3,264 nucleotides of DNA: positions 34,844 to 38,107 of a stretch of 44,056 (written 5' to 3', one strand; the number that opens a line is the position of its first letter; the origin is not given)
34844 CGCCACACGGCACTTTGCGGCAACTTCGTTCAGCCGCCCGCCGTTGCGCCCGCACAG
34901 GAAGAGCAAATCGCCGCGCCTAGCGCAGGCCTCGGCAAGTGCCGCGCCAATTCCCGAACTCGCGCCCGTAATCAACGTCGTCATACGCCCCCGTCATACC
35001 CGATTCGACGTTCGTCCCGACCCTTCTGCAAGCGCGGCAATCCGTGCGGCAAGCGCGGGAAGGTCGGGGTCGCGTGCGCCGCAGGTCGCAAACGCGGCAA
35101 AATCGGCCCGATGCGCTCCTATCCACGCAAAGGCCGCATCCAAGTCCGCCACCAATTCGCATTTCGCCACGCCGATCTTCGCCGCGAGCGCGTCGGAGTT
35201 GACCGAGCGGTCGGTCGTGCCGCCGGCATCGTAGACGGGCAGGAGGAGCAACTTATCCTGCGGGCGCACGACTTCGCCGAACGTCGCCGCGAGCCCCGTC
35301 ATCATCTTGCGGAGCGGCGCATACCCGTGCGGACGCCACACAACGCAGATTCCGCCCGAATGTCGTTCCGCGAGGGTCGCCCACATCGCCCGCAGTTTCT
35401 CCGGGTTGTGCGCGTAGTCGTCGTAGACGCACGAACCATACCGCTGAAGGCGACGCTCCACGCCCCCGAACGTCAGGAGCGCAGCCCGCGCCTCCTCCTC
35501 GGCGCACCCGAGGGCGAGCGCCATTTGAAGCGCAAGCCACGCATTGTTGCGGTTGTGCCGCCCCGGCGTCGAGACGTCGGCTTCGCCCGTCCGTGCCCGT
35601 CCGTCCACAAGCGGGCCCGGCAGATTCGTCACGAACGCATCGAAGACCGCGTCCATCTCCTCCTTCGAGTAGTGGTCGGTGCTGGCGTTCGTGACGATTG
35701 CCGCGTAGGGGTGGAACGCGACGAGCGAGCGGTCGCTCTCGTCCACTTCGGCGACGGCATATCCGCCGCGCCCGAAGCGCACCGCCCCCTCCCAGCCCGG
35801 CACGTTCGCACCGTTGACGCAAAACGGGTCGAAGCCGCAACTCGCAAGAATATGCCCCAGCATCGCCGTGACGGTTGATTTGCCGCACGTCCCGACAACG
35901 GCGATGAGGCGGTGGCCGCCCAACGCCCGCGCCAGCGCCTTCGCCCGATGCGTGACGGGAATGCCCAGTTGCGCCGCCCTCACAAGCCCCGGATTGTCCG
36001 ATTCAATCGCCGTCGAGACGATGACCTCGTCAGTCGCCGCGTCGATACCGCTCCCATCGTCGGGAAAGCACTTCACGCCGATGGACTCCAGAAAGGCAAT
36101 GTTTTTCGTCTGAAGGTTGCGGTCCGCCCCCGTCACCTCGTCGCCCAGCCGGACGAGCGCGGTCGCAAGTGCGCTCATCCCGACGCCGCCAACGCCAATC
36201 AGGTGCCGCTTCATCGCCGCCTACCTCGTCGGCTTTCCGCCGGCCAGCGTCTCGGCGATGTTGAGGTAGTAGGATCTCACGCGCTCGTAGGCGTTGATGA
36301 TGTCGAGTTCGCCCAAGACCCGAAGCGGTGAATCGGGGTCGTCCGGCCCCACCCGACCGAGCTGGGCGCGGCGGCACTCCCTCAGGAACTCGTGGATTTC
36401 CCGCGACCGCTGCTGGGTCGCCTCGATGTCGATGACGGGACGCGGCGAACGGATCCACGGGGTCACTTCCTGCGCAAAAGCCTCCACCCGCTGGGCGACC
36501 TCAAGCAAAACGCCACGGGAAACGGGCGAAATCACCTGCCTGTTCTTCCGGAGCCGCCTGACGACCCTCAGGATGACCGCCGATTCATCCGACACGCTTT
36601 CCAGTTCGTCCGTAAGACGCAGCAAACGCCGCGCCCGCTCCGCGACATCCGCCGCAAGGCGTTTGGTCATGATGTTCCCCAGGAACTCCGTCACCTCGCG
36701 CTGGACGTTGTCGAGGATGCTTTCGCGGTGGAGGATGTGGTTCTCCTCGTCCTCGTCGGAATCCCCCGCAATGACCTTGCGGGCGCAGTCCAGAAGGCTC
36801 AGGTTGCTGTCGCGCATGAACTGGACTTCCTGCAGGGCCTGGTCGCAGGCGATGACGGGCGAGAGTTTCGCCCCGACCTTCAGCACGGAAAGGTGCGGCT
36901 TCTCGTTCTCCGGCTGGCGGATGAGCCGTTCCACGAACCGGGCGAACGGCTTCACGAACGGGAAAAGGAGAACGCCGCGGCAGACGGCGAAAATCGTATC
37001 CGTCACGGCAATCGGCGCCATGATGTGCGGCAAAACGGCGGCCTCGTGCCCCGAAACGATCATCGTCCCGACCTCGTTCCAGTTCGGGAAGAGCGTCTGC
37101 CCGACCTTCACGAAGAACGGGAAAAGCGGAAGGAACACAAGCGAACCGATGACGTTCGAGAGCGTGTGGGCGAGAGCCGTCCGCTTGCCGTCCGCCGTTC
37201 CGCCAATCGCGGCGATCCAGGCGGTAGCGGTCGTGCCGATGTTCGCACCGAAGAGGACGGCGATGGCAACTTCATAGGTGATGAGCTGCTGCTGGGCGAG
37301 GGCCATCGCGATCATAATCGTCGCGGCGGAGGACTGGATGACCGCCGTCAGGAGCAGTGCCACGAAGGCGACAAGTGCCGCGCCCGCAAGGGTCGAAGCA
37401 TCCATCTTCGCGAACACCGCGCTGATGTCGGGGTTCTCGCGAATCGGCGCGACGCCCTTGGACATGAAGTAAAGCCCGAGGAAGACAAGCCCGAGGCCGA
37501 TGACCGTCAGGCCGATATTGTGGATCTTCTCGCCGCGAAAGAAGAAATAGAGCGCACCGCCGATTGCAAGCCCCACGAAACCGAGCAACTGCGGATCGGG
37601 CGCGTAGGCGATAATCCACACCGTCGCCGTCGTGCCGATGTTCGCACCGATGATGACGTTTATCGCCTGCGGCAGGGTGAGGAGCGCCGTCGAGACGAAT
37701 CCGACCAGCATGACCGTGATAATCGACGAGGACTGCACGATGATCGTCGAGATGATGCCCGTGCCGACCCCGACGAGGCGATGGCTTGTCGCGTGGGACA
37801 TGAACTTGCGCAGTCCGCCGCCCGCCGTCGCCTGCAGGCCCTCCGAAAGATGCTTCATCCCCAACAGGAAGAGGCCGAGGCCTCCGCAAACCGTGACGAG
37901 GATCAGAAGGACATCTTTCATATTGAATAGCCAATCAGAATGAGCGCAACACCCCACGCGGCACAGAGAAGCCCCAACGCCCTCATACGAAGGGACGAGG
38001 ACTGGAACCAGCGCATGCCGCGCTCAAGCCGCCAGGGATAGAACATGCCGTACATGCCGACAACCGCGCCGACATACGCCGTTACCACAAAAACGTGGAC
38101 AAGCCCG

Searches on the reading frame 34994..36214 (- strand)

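Call 37: search_protein_families(library=pfam, proteins=[window:34994-36214:-], max_evalue=0.001)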
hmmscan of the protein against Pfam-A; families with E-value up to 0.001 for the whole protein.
window:34994-36214:- (406 aa): 3 families
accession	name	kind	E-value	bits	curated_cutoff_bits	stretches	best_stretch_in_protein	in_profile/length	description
PF01225.30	Mur_ligase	-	1.9e-14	54.2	21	1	4-98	3-91/95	Mur ligase family, catalytic domain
PF02875.26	Mur_ligase_C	-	3.5e-10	41.2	28.4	1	254-365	1-112/127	Mur ligase, glutamate ligase domain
PF08245.18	Mur_ligase_M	-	3.9e-05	24.1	24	0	106-183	1-94/200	Mur ligase middle domain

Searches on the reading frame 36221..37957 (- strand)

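Call 37: search_protein_families(library=pfam, proteins=[window:36221-37957:-], max_evalue=0.001)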
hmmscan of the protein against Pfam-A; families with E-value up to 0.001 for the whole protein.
window:36221-37957:- (578 aa): 1 family
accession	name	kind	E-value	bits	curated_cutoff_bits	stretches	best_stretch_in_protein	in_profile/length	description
PF02690.20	Na_Pi_cotrans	-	4.3e-53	179.5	29.1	2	29-166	1-136/137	Na+/Pi-cotransporter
